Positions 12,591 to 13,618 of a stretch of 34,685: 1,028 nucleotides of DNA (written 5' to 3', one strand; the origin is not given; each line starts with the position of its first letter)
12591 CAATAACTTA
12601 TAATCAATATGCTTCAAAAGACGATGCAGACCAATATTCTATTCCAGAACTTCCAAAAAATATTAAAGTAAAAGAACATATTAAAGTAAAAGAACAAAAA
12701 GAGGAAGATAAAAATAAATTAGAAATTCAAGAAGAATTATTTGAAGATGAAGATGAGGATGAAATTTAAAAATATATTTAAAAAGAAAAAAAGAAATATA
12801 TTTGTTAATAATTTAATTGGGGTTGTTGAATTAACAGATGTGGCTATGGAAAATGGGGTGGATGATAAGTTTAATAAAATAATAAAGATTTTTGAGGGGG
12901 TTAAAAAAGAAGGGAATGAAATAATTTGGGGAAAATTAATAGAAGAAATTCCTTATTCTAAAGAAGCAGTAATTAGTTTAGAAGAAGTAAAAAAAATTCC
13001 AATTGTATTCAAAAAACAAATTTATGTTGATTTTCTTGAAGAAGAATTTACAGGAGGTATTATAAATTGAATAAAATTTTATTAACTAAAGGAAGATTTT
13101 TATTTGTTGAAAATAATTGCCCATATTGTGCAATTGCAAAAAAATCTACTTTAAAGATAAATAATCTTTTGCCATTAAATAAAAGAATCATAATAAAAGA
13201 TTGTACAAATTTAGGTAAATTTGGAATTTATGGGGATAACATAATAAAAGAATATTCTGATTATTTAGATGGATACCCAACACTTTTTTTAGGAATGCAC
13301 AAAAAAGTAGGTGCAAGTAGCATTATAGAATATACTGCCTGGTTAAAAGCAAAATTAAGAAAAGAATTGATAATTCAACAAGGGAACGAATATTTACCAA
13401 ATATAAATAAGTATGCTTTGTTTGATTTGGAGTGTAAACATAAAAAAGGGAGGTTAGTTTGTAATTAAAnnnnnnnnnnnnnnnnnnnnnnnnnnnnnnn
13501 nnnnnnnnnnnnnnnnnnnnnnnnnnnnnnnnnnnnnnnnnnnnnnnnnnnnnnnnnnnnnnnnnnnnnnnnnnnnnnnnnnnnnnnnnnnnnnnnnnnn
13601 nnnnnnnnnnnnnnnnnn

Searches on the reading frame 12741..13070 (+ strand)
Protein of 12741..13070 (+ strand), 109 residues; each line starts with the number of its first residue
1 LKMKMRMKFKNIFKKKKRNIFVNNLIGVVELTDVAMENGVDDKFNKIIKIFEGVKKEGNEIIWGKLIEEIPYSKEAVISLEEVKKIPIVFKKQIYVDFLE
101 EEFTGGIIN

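Call 34: search_protein_families(library=pfam, max_evalue=0.1, proteins=[window:12741-13070:+])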
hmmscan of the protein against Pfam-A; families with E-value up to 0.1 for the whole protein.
window:12741-13070:+ (109 aa): 1 family
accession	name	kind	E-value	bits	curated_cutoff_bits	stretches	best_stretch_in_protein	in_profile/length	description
PF16167.10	DUF4871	-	0.099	13.1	25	0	54-92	40-80/128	Domain of unknown function (DUF4871)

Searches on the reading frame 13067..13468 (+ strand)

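Call 34: search_protein_families(library=pfam, max_evalue=0.1, proteins=[window:13067-13468:+])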
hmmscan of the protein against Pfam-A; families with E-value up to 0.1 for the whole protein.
window:13067-13468:+ (133 aa): 1 family
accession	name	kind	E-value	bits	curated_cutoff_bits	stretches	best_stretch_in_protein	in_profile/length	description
PF21711.3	DCTN5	-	0.059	13.5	40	1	7-90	86-169/182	Dynactin subunit 5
